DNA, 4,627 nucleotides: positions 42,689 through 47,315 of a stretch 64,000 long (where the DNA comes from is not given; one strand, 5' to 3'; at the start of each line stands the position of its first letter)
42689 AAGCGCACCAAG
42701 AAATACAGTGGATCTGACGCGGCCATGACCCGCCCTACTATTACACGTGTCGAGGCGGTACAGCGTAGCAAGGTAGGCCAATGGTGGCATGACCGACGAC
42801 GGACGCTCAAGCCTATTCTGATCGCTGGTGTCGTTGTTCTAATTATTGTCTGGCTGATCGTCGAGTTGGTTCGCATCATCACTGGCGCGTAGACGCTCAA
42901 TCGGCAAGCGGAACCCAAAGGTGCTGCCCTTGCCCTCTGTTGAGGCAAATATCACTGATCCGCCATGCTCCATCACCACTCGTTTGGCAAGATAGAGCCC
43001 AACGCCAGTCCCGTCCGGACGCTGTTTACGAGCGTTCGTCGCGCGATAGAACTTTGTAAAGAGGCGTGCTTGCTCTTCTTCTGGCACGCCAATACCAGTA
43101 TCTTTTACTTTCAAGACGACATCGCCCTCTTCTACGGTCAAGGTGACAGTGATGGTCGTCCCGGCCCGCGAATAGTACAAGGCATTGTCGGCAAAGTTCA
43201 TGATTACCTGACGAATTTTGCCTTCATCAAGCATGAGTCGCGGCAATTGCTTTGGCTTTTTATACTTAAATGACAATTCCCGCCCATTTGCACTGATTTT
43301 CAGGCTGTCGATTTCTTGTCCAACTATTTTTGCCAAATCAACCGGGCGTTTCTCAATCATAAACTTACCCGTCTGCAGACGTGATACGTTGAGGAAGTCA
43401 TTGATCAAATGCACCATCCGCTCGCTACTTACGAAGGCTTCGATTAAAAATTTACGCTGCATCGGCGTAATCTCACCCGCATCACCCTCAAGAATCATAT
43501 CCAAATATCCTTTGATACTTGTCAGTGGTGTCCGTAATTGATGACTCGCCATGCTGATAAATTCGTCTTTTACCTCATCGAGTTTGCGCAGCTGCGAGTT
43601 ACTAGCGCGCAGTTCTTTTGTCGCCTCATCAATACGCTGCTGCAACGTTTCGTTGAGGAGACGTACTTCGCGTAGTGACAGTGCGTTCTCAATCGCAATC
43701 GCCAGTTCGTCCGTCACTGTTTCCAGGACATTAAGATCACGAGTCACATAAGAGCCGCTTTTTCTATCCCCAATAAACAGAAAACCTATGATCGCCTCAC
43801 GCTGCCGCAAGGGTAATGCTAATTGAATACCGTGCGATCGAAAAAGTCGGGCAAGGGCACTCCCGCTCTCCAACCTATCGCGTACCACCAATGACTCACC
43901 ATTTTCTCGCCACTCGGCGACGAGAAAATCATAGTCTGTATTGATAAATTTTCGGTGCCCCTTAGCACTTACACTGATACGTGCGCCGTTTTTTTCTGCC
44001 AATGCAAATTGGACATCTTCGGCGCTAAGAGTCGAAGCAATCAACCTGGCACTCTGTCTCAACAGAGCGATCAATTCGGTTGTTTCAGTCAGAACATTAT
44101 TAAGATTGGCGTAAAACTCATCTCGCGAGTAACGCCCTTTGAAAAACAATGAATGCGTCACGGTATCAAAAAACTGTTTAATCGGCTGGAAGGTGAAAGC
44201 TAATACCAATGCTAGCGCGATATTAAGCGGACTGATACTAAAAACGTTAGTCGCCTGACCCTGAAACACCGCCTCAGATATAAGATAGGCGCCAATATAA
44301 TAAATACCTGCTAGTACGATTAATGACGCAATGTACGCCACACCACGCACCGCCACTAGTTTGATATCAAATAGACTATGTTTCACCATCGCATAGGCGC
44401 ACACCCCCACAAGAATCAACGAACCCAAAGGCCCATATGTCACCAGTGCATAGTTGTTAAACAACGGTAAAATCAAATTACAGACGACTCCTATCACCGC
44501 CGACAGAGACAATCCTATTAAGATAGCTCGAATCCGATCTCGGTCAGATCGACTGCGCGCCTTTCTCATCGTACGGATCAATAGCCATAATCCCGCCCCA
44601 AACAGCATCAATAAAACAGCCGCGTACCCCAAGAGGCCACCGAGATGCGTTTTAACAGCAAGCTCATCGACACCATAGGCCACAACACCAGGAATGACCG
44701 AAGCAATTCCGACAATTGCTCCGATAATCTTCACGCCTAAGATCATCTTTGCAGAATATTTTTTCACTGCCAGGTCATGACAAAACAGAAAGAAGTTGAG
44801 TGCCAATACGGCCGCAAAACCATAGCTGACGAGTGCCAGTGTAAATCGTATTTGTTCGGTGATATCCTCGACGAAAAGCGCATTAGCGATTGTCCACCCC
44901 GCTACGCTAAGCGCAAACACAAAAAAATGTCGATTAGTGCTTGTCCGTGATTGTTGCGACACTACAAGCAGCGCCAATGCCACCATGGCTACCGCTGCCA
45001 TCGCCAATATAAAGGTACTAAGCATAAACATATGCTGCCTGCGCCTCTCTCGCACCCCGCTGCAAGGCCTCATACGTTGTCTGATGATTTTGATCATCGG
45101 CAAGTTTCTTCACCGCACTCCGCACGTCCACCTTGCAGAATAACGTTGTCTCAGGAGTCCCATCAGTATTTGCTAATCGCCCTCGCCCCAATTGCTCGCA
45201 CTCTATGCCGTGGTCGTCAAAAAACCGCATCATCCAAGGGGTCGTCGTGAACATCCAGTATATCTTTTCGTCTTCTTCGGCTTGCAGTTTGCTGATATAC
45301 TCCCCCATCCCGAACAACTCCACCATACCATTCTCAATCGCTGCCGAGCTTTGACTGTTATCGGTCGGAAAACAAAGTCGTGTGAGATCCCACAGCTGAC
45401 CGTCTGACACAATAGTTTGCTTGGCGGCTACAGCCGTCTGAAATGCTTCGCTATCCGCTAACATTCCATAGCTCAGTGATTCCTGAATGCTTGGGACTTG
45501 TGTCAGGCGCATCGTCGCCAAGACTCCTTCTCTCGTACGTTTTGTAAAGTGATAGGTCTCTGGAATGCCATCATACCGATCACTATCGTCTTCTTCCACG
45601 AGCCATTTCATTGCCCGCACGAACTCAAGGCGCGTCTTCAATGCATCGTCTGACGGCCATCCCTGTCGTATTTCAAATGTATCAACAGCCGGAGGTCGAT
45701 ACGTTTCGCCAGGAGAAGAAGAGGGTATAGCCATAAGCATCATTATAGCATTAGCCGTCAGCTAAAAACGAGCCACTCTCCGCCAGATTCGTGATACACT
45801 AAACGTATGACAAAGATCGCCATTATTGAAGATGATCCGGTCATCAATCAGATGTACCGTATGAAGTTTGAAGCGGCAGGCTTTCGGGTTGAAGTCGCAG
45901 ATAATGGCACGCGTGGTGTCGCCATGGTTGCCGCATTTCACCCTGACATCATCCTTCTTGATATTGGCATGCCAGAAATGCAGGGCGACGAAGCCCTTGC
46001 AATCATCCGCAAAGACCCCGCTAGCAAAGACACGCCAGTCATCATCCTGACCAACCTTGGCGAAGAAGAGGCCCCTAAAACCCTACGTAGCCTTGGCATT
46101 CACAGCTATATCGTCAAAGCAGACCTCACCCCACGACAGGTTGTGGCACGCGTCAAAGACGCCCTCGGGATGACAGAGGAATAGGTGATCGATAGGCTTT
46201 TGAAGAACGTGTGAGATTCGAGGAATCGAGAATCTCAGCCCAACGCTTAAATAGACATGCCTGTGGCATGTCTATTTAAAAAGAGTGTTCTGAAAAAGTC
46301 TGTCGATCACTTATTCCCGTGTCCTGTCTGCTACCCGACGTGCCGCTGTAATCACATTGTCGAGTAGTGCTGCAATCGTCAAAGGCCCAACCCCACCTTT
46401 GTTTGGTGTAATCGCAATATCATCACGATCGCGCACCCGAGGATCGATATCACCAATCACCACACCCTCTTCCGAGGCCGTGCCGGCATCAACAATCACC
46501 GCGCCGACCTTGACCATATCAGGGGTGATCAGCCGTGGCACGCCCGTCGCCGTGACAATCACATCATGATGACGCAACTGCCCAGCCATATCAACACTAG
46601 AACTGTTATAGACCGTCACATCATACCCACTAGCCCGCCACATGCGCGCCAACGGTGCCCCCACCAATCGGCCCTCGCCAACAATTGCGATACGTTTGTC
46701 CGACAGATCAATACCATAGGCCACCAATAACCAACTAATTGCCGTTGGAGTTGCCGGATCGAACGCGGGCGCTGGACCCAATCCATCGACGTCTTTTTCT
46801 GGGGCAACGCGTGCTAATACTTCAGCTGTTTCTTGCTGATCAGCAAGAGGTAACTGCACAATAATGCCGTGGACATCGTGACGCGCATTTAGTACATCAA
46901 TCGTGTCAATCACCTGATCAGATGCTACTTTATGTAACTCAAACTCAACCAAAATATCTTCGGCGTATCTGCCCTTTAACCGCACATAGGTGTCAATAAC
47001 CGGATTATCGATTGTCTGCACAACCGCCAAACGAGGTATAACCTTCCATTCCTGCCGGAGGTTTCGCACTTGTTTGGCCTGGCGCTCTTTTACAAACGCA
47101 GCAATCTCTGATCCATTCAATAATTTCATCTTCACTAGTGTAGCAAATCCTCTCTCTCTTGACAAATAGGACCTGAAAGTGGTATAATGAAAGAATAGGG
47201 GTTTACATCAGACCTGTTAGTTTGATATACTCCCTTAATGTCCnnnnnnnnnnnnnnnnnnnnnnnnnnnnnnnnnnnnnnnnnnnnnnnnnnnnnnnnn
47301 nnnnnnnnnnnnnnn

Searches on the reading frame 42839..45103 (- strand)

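Call 17: search_protein_families(library=pfam, proteins=[window:42839-45103:-], max_evalue=0.001)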
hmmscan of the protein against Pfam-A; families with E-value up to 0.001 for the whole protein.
window:42839-45103:- (754 aa): 6 families
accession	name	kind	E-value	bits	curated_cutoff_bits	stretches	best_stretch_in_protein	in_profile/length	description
PF02518.31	HATPase_c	-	4.7e-28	98.3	26.4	1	626-736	2-110/111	Histidine kinase-, DNA gyrase B-, and HSP90-like ATPase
PF00512.31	HisKA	-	4.5e-17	62.3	26.9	1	512-579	2-66/66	His Kinase A (phospho-acceptor) domain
PF16927.11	HisKA_7TM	-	1.2e-07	32.2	28.6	1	33-247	2-222/224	N-terminal 7TM region of histidine kinase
PF13185.12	GAF_2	-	4e-06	27.5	28.6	1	395-472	57-136/136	GAF domain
PF13492.12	GAF_3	-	4.2e-06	27.6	27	1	347-473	5-129/129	GAF domain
PF01590.32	GAF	-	2.1e-05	25.5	22.4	1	344-471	2-133/133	GAF domain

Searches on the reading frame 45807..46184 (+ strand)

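Call 17: search_protein_families(library=pfam, proteins=[window:45807-46184:+], max_evalue=0.001)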
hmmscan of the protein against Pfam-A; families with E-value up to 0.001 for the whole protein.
window:45807-46184:+ (125 aa): 1 family
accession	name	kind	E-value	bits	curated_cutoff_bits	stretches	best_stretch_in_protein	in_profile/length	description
PF00072.30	Response_reg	-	7.2e-22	78.1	30.2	1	4-115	1-109/111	Response regulator receiver domain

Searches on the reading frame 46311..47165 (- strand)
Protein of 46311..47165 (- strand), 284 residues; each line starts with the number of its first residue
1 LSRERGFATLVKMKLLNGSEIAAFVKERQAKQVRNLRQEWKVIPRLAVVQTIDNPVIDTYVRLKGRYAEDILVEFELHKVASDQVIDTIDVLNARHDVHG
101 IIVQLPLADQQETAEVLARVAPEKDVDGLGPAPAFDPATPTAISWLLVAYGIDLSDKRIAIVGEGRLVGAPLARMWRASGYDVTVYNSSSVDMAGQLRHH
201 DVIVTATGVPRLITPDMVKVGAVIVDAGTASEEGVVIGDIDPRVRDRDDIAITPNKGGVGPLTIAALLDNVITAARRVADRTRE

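Call 17: search_protein_families(library=pfam, proteins=[window:46311-47165:-], max_evalue=0.001)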
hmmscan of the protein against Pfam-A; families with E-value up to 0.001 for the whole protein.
window:46311-47165:- (284 aa): 2 families
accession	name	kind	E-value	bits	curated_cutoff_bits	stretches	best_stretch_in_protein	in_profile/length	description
PF02882.25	THF_DHG_CYH_C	-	2.7e-38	131.2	27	1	133-277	13-158/160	Tetrahydrofolate dehydrogenase/cyclohydrolase, NAD(P)-binding domain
PF00763.28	THF_DHG_CYH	-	1.3e-24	87.1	32.8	1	16-127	1-115/115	Tetrahydrofolate dehydrogenase/cyclohydrolase, catalytic domain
